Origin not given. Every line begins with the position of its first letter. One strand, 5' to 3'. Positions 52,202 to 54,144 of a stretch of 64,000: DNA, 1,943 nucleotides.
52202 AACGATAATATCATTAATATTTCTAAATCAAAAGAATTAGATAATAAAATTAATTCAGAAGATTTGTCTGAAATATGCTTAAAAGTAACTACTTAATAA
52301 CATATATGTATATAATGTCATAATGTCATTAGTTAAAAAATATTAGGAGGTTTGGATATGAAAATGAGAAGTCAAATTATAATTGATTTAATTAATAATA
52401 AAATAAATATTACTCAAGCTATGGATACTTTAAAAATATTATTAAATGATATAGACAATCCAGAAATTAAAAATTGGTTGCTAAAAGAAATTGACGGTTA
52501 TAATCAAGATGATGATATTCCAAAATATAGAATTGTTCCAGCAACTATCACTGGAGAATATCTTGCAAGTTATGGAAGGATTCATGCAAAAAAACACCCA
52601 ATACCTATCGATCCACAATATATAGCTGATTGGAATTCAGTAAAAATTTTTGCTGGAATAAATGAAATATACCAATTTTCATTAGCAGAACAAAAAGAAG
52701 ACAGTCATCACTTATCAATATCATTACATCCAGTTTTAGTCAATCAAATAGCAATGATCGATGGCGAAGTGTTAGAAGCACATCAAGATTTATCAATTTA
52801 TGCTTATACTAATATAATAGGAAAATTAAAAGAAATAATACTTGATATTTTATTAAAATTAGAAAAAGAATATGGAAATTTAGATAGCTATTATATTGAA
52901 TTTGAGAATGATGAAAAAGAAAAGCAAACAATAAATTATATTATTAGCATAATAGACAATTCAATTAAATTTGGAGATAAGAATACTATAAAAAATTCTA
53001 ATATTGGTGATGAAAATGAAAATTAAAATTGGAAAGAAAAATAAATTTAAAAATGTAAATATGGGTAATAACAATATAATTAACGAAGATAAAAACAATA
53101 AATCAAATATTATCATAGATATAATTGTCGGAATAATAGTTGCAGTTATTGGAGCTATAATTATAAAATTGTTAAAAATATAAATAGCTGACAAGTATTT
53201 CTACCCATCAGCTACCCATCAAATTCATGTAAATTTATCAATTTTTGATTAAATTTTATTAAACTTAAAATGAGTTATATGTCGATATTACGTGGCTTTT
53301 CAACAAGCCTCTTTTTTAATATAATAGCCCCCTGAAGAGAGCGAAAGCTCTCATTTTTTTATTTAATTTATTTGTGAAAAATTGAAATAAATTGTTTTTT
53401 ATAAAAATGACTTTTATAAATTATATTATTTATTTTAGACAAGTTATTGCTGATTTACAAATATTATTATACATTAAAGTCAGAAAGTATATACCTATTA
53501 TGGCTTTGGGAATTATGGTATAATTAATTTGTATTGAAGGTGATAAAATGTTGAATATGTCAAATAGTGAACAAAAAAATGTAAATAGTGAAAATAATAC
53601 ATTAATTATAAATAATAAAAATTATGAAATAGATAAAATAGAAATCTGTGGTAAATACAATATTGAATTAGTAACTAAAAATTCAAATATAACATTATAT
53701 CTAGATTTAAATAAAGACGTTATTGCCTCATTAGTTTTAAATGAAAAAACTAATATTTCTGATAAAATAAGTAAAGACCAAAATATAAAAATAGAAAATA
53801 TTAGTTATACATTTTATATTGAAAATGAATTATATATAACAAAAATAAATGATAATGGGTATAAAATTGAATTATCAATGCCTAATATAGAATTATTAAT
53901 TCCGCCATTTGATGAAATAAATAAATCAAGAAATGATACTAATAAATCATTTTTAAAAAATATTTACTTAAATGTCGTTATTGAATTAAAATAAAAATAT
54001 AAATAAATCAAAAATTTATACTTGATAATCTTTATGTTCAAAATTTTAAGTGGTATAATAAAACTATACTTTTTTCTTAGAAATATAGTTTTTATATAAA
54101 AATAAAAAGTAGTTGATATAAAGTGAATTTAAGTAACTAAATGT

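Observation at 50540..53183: AIPR-like gene, then a 224-aa unknown gene, then an overlapping 55-aa membrane peptide: candidate three-gene abortive-infection module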

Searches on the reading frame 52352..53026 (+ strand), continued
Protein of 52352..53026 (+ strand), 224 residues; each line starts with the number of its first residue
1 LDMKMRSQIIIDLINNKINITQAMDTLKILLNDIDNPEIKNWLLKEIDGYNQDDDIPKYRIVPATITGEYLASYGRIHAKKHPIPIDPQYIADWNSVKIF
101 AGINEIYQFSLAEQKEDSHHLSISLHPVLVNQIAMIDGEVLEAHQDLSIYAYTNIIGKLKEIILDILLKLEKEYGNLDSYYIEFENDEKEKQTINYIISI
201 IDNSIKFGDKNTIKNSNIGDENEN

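Call 59: find_related_loci(query=A1, collection=viral_contigs, flank=3000)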
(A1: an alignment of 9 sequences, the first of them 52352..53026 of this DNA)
Query A1 (224 aa) in viral_contigs; peptide patterns used: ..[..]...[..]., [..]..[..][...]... (x = any residue, [..] = any of these).
68 stretches matched a pattern, but none encodes a relative of the query by tblastn (E <= 1e-3).

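Call 60: find_encoding_contigs(protein=P0168, flank=3000, max_places=3)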
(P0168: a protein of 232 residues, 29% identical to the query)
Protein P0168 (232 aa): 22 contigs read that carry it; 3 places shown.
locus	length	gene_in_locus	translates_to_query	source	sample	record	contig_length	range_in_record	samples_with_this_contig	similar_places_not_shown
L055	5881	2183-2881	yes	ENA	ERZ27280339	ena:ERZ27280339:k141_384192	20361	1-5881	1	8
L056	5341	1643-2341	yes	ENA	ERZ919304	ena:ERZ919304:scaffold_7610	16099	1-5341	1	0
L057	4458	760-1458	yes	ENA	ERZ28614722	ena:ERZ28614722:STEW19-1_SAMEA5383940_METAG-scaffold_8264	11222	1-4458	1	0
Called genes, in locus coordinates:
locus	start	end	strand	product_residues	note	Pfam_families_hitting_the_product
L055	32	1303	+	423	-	PF13102:Phage_int_SAM_5 (weak), PF14659:Phage_int_SAM_3, PF22022:Phage_int_M, PF00589:Phage_integrase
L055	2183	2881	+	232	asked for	PF18864:AbiTii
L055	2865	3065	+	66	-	-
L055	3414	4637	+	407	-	PF13173:AAA_14, PF13635:DUF4143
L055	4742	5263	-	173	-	-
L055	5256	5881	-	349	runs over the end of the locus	-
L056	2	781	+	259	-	?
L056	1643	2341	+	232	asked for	PF18864:AbiTii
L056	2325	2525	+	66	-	-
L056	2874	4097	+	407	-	PF13173:AAA_14, PF13635:DUF4143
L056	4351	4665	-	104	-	-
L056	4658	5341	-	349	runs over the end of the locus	-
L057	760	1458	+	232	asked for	PF18864:AbiTii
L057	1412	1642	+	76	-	-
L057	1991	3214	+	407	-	PF13173:AAA_14, PF13635:DUF4143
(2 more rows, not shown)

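Call 61: find_encoding_contigs(protein=P0161, flank=3000, max_places=2)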
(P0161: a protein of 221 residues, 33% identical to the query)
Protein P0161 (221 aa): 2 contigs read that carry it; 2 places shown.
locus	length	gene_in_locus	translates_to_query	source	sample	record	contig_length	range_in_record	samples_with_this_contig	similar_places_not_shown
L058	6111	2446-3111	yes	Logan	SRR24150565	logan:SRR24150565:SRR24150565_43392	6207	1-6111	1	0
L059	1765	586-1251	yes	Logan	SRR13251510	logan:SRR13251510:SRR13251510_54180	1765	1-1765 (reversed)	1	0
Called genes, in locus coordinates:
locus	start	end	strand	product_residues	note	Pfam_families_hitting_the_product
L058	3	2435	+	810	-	?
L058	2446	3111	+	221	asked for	PF18864:AbiTii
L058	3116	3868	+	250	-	-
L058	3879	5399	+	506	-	PF01555:N6_N4_Mtase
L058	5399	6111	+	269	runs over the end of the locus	?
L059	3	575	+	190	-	?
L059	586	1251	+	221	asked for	PF18864:AbiTii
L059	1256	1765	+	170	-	?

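Call 62: find_encoding_contigs(protein=P0164, flank=3000, max_places=2)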
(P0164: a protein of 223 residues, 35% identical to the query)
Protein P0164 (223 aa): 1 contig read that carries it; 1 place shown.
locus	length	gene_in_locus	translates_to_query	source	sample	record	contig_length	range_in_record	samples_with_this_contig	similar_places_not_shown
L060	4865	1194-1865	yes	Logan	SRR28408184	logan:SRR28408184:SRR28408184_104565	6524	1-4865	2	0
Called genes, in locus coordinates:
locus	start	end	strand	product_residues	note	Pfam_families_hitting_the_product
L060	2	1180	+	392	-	?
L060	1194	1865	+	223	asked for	PF18864:AbiTii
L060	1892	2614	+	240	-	-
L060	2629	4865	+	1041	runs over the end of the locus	PF04313:HSDR_N, PF04851:ResIII, PF18766:SWI2_SNF2, PF22679:T1R_D3-like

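Call 72: search_protein_families(library=phrogs, proteins=[window:52358-53026:+], max_evalue=0.01)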
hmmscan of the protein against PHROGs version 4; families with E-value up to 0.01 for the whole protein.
window:52358-53026:+ (222 aa): 0 families

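Call 73: predict_structure(alignment_id=A2)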
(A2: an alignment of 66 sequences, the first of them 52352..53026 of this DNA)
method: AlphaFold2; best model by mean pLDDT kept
length: 224 residues; sequences in the alignment: 66
mean_pLDDT: 91.1   pTM: 0.83
mean pLDDT of the five models: 91.1, 91.0, 90.5, 90.1, 90.0
residues with pLDDT >= 90: 184; 70-90: 19; 50-70: 9; < 50: 12
segments of 3 or more residues with pLDDT < 50: 206-216
pLDDT, mean of each block of 10 residues (from residue 1): 92 98 97 94 98 96 97 96 97 96 97 88 96 97 96 97 98 94 90 96 60 50 51
secondary structure, 60 per line:
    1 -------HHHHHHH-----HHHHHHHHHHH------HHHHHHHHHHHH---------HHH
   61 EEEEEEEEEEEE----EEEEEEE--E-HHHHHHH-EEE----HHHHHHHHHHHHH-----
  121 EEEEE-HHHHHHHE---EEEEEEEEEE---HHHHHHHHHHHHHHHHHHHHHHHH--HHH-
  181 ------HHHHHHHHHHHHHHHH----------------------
elements in order: H8-14 H20-30 H37-48 E61-72 E77-83 H88-94 E96-98 H103-115 E121-125 H127-133 E138-147 H151-174 H187-202

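Call 75: fold_search(model_id=the predicted structure, library=pdb)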
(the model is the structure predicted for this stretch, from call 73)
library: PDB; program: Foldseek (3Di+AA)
matches with E <= 10: 185; with E <= 0.001: 0
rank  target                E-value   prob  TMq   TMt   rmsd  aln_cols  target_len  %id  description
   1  4c8y_A                4.8e-01  0.04  0.09  0.08  12.6       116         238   13  Cas6 (TTHA0078) substrate mimic complex (released 2013-11-06)
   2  8gyq_A                6.8e-01  0.10  0.13  0.10   8.0        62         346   11  Cryo-EM structure of human Pannexin-2 in pre-open state. (released 2024-04-17)
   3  4c8z_B                8.6e-01  0.03  0.09  0.09  12.2       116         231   13  Cas6 (TTHA0078) product complex (released 2013-11-06)
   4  8t4y_A                9.1e-01  0.03  0.12  0.07  19.1       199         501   10  Human HCN1 F186C S264C C309A bound to cAMP, reconstituted in LMNG + SPL (released 2024-06-19)
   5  2h3d_B                9.1e-01  0.02  0.12  0.06  24.7       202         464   14  Crystal Structure of Mouse Nicotinamide Phosphoribosyltransferase/Visfatin/Pre-B Cell Colony Enhancing Factor in Compl (released 2006-06-20)
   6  9khf_B                9.7e-01  0.02  0.10  0.05  19.1       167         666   11  AtGORK Full length 1 (released 2025-10-29)
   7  4c8y_B                1.1e+00  0.03  0.10  0.10  12.4       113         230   13  Cas6 (TTHA0078) substrate mimic complex (released 2013-11-06)
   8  2qie_A                1.2e+00  0.08  0.16  0.24  14.2       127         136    7  Staphylococcus aureus molybdopterin synthase in complex with precursor Z (released 2008-02-19)
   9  7rhl_A                1.2e+00  0.02  0.11  0.07  19.6       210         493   10  Cryo-EM structure of human rod Apo CNGA1/B1 channel with CLZ coiled coil (released 2021-11-03)
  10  8ck1_E                1.3e+00  0.04  0.16  0.17  17.2       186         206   11  Carin 1 bacteriophage tail, connector and tail fibers assembly (released 2023-03-15)
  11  9bz7_A                1.3e+00  0.02  0.11  0.10  14.1       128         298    6  Pannexin 1 lacking C-terminal activating domain (released 2024-12-11)
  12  8t4m_A                1.3e+00  0.01  0.11  0.06  19.8       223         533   10  Closed human HCN1 F186C S264C bound to cAMP, reconstituted in LMNG + SPL (released 2024-06-12)
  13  2q5w_E                1.4e+00  0.06  0.15  0.22  14.2       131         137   10  The X-ray Crystal Structure of Molybdopterin Synthase from Staphylococcus aureus (released 2008-02-19)
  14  5u6p_A                1.4e+00  0.01  0.09  0.05  20.3       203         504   10  Structure of the human HCN1 hyperpolarization-activated cyclic nucleotide-gated ion channel in complex with cAMP (released 2017-01-25)
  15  7o4h_B                1.4e+00  0.01  0.10  0.06  17.3       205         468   13  The structure of the native CNGA1/CNGB1 CNG channel from retinal rods (released 2022-01-12)
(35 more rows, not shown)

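Call 78: find_encoding_contigs(protein=P0200, flank=4000, max_places=2)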
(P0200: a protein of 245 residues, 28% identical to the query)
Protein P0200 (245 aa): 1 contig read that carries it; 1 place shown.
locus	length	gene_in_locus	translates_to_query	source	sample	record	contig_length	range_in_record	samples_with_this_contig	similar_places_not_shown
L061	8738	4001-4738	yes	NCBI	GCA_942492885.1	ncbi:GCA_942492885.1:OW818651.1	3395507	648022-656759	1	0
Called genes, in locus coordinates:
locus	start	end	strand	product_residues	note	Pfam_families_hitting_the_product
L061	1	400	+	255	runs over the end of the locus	-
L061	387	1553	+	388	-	PF01420:Methylase_S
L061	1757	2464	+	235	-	PF11185:DUF2971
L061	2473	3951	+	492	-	PF12161:HsdM_N (weak), PF02384:N6_Mtase, PF01170:UPF0020 (weak), PF07669:Eco57I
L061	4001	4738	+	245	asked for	PF18864:AbiTii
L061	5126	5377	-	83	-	-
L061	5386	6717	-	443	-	PF00817:IMS, PF21999:IMS_HHH_1, PF11799:IMS_C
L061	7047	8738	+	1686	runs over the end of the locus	PF13195:DUF4011, PF13086:AAA_11 (weak), PF13245:AAA_19 (faint), PF13604:AAA_30 (faint), PF13086:AAA_11 (weak), PF13087:AAA_12, PF18741:MTES_1575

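Call 79: find_encoding_contigs(protein=P0187, flank=4000, max_places=2)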
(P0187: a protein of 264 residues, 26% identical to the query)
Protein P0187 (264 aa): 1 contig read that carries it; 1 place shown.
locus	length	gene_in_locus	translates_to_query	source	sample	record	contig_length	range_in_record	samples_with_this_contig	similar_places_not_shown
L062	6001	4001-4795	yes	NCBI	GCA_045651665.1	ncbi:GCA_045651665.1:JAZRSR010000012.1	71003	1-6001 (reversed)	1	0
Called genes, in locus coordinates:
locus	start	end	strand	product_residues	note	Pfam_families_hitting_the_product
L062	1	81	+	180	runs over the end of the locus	-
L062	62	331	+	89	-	-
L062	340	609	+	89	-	-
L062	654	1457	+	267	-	PF04055:Radical_SAM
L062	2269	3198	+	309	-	PF07804:HipA_C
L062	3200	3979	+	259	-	-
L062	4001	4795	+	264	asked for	PF18864:AbiTii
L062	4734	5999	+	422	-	?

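Call 81: search_protein_families(library=pfam, proteins=[L060:1892-2614:+, L058:3116-3868:+, L054:3120-3698:+], max_evalue=10)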
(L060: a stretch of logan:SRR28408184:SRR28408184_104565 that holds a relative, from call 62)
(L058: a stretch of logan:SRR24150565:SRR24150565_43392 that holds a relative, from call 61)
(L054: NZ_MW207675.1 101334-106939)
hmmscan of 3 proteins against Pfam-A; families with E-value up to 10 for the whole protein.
L060:1892-2614:+ (240 aa): 2 families
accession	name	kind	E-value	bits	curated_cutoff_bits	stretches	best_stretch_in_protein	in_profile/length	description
PF02825.26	WWE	-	0.014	16.2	21.1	1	118-143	8-32/67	WWE domain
PF21203.3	ECM10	-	0.067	14.6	23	1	194-226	65-97/98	ER membrane protein complex subunit 10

L058:3116-3868:+ (250 aa): 1 family
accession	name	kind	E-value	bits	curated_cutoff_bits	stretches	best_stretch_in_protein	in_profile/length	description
PF02673.24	BacA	-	0.11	12.6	33.4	1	207-241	69-103/257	Bacitracin resistance protein BacA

L054:3120-3698:+ (192 aa): 1 family
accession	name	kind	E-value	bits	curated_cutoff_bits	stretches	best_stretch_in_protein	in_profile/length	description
PF13273.12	DUF4064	-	0.027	15.1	32.1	1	4-33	3-32/102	Protein of unknown function (DUF4064)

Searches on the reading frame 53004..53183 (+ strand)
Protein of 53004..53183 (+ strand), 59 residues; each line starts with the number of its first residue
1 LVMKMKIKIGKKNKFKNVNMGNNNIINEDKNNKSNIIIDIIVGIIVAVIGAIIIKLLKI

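Call 4: search_protein_families(library=pfam, proteins=[window:53004-53183:+], max_evalue=0.1)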
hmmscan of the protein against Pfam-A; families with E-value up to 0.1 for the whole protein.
window:53004-53183:+ (59 aa): 0 families

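Call 5: search_protein_families(library=padloc, proteins=[window:53004-53183:+], max_evalue=0.1)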
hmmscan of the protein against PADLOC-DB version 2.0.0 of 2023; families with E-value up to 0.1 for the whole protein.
window:53004-53183:+ (59 aa): 1 family
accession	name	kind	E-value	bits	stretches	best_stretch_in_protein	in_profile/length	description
PDLC01971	CARF_m1--CARF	-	0.026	12.7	1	4-54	63-113/156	-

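Call 6: search_protein_families(library=ncbifam, proteins=[window:53004-53183:+], max_evalue=0.1)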
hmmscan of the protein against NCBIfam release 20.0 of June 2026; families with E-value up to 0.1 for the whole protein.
window:53004-53183:+ (59 aa): 1 family
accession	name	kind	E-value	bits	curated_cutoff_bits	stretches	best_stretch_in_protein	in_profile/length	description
TIGR03927.1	T7SS_EssA_Firm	equivalog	0.0071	16.2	32.45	1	16-56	108-146/151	type VII secretion protein EssA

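Call 48: search_protein_families(library=padloc, proteins=[window:53016-53180:+], max_evalue=10)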
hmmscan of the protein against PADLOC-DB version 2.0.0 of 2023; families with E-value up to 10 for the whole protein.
seq(55 aa): 0 families

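Call 72: search_protein_families(library=phrogs, proteins=[window:53016-53183:+], max_evalue=0.01)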
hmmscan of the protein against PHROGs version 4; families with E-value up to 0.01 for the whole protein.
window:53016-53183:+ (55 aa): 1 family
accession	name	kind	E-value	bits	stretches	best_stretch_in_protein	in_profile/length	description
phrog_12206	-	unknown function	0.0092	17.3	1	7-52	67-112/119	-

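Call 81: search_protein_families(library=pfam, proteins=[window:53016-53180:+], max_evalue=10)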
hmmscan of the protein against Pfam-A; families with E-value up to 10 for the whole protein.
seq(55 aa): 2 families
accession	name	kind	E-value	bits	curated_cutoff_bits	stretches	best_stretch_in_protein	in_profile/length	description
PF09716.15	ETRAMP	-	0.42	11.1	29.1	1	8-49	31-71/81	Malarial early transcribed membrane protein (ETRAMP)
PF12669.12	FeoB_associated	-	8.4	7.2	27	0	35-53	2-21/44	FeoB-associated Cys-rich membrane protein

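Call 88: find_homologous_proteins(query=A5, max_evalue=0.01)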
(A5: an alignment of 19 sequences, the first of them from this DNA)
Query A5 (19 sequences) (55 aa, profile of the alignment): 531 proteins with E <= 0.01 among 1830 candidates; the best 120 are listed.
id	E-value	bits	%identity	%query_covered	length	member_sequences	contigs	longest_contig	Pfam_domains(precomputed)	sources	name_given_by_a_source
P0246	1.2e-20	91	33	91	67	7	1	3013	-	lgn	-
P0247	3.4e-20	90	-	-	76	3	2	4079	-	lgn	-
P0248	4.8e-20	89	-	-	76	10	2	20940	-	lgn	-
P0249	8.9e-20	88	-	-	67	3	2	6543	-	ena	-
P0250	1.6e-19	87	-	-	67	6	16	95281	-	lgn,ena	-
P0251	1.9e-19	87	50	82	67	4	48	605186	-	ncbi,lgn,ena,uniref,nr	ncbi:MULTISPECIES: hypothetical protein [Clostridium]|uniref:hypothetical protein n=1 Tax=Clostridiu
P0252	2.1e-19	87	-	-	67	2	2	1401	-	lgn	-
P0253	2.7e-19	87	25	91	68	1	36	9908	-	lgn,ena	-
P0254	4.0e-19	86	37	82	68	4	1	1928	-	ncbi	-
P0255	4.8e-19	86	-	-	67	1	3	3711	-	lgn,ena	-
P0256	6.0e-19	86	-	-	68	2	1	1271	-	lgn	-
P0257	7.6e-19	85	34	95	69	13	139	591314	-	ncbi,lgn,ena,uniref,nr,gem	ncbi:hypothetical protein [uncultured Eubacterium sp.]|uniref:hypothetical protein n=1 Tax=unculture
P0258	9.4e-19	85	45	53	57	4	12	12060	-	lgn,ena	-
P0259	9.9e-19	85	33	95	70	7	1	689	-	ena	-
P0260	1.0e-18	85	35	91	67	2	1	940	-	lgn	-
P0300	2.3e-17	81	40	82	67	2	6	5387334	-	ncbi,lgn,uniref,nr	ncbi:hypothetical protein CN498_20710 [Bacillus thuringiensis]|uniref:Uncharacterized protein n=1 Ta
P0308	3.1e-17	80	41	58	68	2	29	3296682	-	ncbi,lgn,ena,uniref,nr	ncbi:hypothetical protein ABE450_000543 [Clostridium perfringens]|uniref:hypothetical protein n=1 Ta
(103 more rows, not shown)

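Call 89: find_encoding_contigs(protein=P0300, flank=3000, max_places=3)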
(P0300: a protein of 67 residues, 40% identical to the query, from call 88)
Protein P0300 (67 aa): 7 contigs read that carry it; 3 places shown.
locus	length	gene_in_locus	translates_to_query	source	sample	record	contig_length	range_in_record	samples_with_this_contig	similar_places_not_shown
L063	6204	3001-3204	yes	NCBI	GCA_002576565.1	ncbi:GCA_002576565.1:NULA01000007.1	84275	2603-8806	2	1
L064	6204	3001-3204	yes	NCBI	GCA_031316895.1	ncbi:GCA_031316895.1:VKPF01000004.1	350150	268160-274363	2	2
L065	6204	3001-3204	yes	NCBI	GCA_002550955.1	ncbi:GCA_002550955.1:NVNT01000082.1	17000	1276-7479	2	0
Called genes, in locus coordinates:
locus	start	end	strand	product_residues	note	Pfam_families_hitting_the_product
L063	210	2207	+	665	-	PF07693:KAP_NTPase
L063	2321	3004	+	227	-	PF18864:AbiTii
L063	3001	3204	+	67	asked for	-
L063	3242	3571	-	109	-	-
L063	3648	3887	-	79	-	PF01381:HTH_3 (weak), PF13443:HTH_26 (weak)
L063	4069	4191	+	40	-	PF13106:DUF3961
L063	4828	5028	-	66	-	PF01381:HTH_3, PF12844:HTH_19 (weak), PF13443:HTH_26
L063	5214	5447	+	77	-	-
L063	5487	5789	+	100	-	-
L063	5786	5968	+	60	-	-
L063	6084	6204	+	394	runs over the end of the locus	PF01580:FtsK_SpoIIIE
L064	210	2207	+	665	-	PF07693:KAP_NTPase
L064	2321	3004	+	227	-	PF18864:AbiTii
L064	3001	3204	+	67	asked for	-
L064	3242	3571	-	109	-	-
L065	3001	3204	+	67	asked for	-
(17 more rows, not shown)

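Call 90: find_encoding_contigs(protein=P0308, flank=3000, max_places=3)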
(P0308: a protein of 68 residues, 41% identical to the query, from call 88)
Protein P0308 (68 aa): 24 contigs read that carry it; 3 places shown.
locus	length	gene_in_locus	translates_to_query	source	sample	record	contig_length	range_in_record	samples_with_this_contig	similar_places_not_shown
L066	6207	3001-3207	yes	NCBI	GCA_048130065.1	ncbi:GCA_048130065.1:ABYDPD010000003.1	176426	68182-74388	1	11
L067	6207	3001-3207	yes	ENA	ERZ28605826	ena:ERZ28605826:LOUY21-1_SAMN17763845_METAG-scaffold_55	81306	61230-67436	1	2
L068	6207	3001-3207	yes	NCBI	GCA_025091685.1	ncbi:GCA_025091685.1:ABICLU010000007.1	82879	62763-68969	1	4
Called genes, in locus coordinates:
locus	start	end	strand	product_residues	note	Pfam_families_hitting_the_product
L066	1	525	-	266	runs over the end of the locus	PF00483:NTP_transferase, PF22640:ManC_GMP_beta-helix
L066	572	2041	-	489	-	PF00239:Resolvase, PF07508:Recombinase, PF13408:Zn_ribbon_recom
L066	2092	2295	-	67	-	-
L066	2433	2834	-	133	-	-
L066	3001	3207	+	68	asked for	-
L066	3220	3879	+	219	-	PF18864:AbiTii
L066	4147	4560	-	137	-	PF13730:HTH_36 (faint)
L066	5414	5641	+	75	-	PF13443:HTH_26 (weak)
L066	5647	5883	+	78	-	-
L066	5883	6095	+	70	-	-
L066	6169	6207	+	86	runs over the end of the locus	-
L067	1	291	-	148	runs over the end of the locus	-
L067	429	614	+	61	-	-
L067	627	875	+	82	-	PF07875:Coat_F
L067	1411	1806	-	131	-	PF02146:SIR2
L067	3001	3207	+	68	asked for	-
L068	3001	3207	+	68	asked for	-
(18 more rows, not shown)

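Call 96: predict_structure(alignment_id=A6)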
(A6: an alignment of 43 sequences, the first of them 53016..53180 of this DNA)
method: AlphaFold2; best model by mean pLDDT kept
length: 55 residues; sequences in the alignment: 43
mean_pLDDT: 72.6   pTM: 0.39
mean pLDDT of the five models: 72.6, 72.5, 71.9, 71.2, 71.0
residues with pLDDT >= 90: 22; 70-90: 5; 50-70: 20; < 50: 8
segments of 3 or more residues with pLDDT < 50: none
pLDDT, mean of each block of 10 residues (from residue 1): 53 50 60 95 97 89
secondary structure, 60 per line:
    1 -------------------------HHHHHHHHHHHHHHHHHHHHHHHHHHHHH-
elements in order: H26-54

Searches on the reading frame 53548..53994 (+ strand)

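Call 4: search_protein_families(library=pfam, proteins=[window:53548-53994:+], max_evalue=0.1)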
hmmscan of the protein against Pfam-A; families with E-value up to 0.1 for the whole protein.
window:53548-53994:+ (148 aa): 1 family
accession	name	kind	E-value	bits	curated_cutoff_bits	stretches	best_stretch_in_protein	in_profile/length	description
PF18833.7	TPR_22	-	0.017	15.9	27.2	1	48-95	24-71/92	Tetratricopeptide repeat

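Call 5: search_protein_families(library=padloc, proteins=[window:53548-53994:+], max_evalue=0.1)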
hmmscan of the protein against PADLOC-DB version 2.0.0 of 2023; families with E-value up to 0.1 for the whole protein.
window:53548-53994:+ (148 aa): 0 families

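Call 6: search_protein_families(library=ncbifam, proteins=[window:53548-53994:+], max_evalue=0.1)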
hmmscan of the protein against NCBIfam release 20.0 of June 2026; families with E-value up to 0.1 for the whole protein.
window:53548-53994:+ (148 aa): 0 families

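Call 72: search_protein_families(library=phrogs, proteins=[window:53548-53994:+], max_evalue=0.01)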
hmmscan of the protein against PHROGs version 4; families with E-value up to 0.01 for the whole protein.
window:53548-53994:+ (148 aa): 0 families
